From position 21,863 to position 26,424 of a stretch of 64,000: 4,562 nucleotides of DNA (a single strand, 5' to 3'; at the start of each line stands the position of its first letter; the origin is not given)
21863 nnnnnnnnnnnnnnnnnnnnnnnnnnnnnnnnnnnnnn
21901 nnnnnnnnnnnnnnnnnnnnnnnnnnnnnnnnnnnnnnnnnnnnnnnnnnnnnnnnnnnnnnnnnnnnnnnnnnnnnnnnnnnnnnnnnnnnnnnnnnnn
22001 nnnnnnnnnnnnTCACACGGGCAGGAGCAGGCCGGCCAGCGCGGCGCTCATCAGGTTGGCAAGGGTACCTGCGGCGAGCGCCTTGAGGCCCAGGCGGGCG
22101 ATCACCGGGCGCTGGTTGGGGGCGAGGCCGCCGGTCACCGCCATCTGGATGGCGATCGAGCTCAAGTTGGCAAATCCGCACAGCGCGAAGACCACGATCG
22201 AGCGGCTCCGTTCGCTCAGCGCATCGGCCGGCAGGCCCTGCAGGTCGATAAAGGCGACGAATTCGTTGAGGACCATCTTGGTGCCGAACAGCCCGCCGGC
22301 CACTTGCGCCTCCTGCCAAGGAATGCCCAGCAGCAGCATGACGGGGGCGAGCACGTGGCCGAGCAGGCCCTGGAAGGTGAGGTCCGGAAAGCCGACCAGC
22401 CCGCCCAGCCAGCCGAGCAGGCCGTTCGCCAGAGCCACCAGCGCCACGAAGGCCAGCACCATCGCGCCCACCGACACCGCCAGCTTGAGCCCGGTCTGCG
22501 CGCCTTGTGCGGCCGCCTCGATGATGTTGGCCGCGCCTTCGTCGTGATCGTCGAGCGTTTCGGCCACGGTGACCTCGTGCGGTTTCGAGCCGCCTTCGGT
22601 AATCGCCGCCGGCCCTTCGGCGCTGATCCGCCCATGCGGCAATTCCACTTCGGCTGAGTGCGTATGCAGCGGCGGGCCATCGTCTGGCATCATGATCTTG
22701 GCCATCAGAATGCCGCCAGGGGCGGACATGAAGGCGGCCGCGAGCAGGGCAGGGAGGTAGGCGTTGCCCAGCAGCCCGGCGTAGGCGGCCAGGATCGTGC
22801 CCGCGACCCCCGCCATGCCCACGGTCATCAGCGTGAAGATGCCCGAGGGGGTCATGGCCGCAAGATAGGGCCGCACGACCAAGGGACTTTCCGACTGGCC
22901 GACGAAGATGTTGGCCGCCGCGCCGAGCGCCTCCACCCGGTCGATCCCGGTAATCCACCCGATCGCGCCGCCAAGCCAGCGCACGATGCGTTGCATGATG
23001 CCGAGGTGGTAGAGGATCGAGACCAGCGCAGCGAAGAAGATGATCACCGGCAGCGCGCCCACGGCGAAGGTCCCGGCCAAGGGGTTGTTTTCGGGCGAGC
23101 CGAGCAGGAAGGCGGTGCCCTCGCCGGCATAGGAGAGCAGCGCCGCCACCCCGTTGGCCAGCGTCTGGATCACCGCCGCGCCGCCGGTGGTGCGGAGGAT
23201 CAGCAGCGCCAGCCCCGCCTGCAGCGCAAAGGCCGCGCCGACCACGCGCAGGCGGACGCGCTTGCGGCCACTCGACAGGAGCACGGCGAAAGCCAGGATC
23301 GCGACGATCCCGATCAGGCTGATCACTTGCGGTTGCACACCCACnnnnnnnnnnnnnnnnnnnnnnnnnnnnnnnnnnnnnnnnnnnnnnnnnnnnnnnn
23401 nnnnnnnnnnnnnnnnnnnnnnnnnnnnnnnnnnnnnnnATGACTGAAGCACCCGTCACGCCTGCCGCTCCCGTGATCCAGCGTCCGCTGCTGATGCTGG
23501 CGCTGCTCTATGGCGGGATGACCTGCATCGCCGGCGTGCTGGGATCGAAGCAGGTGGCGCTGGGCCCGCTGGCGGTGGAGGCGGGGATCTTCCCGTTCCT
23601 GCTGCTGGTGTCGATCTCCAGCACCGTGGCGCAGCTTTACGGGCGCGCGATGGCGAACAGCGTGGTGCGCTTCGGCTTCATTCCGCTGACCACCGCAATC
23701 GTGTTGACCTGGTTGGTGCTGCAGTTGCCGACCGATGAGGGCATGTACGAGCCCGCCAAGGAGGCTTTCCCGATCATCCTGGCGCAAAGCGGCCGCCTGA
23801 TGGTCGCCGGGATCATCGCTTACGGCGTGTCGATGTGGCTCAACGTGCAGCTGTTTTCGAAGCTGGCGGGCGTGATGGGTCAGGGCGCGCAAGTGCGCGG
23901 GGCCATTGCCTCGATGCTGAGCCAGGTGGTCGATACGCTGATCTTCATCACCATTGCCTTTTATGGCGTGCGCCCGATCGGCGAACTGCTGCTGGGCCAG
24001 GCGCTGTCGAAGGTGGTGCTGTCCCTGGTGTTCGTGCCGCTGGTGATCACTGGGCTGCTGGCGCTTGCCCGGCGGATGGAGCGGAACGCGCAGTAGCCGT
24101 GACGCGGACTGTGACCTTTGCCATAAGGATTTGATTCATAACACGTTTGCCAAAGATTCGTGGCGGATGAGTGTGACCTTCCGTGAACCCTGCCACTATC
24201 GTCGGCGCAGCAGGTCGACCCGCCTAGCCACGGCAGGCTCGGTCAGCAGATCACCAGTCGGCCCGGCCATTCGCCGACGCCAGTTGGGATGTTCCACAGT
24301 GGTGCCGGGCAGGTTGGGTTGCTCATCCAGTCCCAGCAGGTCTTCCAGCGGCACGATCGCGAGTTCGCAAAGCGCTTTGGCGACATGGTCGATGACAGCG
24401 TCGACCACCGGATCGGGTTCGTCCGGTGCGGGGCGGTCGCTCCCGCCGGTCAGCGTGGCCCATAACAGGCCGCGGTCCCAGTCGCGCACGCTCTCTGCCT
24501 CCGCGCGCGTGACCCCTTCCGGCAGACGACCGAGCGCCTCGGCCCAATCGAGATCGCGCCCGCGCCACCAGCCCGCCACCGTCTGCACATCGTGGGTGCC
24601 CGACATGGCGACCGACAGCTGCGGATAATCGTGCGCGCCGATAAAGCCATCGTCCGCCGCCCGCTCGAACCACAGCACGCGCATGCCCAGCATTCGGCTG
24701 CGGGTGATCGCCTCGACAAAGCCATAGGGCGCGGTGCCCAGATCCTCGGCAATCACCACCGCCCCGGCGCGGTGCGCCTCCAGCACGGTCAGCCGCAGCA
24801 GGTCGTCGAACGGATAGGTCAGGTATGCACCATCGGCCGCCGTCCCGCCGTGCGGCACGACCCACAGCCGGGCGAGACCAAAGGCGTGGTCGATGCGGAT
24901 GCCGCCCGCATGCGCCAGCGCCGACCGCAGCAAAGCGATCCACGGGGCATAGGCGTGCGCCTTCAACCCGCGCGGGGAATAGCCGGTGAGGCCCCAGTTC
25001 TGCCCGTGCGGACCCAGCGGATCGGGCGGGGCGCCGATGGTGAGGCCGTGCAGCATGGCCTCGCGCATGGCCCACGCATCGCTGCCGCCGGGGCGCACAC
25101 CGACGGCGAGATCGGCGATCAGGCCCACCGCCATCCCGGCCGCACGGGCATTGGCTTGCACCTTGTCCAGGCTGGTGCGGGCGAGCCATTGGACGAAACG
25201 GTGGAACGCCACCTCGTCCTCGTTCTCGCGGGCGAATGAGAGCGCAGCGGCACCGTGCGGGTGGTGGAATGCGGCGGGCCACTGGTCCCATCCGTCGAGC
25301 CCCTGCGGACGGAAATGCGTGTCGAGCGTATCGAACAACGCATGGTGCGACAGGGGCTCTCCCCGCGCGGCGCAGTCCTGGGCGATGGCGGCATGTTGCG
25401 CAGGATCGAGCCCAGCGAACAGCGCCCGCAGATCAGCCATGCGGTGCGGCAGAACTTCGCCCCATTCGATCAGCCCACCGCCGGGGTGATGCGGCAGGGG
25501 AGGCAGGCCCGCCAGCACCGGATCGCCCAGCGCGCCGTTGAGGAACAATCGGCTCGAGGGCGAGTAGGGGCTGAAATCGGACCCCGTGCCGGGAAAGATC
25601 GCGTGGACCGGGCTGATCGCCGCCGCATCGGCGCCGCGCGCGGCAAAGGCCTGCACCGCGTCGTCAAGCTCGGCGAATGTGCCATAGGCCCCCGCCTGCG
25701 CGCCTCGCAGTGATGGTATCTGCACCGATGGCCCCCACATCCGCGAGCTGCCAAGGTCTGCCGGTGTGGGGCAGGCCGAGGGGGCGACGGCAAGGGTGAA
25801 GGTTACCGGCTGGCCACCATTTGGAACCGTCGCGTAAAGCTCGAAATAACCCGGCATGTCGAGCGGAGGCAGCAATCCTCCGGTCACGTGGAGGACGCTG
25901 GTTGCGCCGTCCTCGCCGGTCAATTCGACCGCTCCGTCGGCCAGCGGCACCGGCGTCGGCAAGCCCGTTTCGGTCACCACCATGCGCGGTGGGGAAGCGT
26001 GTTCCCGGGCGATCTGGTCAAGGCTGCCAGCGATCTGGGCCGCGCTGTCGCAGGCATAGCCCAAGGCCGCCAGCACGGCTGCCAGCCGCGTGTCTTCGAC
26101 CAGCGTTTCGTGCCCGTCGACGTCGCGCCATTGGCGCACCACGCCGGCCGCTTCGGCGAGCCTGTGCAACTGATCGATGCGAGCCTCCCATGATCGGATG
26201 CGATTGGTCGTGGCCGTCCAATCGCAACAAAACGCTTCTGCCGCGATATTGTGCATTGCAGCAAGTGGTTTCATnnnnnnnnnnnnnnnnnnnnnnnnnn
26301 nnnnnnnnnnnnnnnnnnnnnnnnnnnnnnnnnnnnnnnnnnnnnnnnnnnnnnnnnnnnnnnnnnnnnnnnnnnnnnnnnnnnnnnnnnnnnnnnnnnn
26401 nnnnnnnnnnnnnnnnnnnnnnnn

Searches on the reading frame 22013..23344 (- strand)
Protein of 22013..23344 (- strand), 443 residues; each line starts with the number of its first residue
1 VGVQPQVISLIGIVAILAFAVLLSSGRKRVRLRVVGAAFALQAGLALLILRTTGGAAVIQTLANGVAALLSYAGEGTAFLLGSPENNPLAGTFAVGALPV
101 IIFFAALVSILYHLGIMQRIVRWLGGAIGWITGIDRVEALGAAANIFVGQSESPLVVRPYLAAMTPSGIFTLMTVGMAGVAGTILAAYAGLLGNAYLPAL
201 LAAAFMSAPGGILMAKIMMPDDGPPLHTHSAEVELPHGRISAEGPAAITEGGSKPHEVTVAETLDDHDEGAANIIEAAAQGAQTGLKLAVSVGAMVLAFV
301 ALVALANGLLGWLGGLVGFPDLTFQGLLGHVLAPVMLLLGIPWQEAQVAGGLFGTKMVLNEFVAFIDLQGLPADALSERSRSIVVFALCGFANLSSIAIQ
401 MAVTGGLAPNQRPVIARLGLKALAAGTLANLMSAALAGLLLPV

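Call 3: search_protein_families(library=pfam, proteins=[window:22013-23344:-])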
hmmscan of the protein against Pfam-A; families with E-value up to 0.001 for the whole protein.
window:22013-23344:- (443 aa): 3 families
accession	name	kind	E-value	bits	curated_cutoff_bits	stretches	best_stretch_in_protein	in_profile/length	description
PF07662.18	Nucleos_tra2_C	-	1.4e-73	247.5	32.3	1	200-438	2-213/213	Na+ dependent nucleoside transporter C-terminus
PF01773.25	Nucleos_tra2_N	-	1.4e-19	70.8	27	1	11-83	1-73/74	Na+ dependent nucleoside transporter N-terminus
PF07670.19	Gate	-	7.3e-15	55.7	29.6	1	95-194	2-103/104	Nucleoside recognition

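Call 4: search_protein_families(library=ncbifam, proteins=[window:22013-23344:-])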
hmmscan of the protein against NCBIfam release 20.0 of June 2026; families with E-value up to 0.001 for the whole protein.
window:22013-23344:- (443 aa): 1 family
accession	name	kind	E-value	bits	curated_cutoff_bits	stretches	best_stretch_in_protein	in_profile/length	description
TIGR00804.1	nupC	subfamily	1.7e-121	406.1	442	2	8-238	2-229/401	NupC/NupG family nucleoside CNT transporter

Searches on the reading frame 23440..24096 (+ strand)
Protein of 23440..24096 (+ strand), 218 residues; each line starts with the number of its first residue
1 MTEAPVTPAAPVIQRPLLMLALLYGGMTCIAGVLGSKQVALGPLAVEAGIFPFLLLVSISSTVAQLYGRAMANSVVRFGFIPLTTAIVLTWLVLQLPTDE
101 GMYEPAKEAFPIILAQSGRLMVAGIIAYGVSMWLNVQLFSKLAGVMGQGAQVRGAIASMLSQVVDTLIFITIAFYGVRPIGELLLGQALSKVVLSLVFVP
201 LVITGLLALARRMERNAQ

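Call 3: search_protein_families(library=pfam, proteins=[window:23440-24096:+])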
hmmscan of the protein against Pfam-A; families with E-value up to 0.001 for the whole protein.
window:23440-24096:+ (218 aa): 2 families
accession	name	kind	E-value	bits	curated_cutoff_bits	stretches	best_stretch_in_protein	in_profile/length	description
PF02592.20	Vut_1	-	1.8e-31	110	27.2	1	48-203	2-150/152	Putative vitamin uptake transporter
PF20973.2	VUPS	-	1.3e-06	28.6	27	1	85-202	84-202/206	Vitamin uptake-like sensor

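Call 4: search_protein_families(library=ncbifam, proteins=[window:23440-24096:+])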
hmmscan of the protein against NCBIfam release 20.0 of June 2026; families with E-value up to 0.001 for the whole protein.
window:23440-24096:+ (218 aa): 3 families
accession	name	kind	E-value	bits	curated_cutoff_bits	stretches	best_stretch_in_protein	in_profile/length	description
TIGR00697.1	TIGR00697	equivalog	1.1e-20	74.3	50.95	1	23-209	8-198/201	queuosine precursor transporter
NF008406.0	PRK11212.1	equivalog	8.9e-06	25.4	252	1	50-176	48-165/221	7-cyano-7-deazaguanine/7-aminomethyl-7-deazaguanine transporter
NF009159.0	PRK12504.1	equivalog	0.00066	19.7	141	1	25-98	39-112/178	DUF4040 domain-containing protein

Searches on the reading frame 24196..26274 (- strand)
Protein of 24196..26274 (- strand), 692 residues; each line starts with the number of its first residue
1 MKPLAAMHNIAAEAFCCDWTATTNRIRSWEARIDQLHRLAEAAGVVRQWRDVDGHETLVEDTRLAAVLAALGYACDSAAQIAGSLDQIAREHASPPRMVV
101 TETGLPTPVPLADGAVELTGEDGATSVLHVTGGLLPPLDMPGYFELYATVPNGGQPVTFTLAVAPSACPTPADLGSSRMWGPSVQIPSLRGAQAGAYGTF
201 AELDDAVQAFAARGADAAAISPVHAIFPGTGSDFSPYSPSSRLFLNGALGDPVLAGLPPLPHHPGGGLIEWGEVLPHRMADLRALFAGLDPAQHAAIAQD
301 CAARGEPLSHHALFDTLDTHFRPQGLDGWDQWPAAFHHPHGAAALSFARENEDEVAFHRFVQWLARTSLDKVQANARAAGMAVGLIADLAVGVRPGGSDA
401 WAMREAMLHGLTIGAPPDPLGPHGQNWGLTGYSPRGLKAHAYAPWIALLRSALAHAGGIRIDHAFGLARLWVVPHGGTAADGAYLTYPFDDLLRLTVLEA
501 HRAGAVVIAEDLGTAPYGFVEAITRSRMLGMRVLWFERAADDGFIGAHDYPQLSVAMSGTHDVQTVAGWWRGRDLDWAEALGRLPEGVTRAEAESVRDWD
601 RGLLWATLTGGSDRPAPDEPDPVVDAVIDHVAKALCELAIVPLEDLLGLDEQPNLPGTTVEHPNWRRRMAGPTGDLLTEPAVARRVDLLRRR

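Call 3: search_protein_families(library=pfam, proteins=[window:24196-26274:-])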
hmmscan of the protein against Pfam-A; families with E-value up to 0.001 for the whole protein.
window:24196-26274:- (692 aa): 1 family
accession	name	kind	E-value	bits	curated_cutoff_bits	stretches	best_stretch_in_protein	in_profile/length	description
PF02446.23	Glyco_hydro_77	-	3.8e-98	329.8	25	1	184-670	1-460/465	4-alpha-glucanotransferase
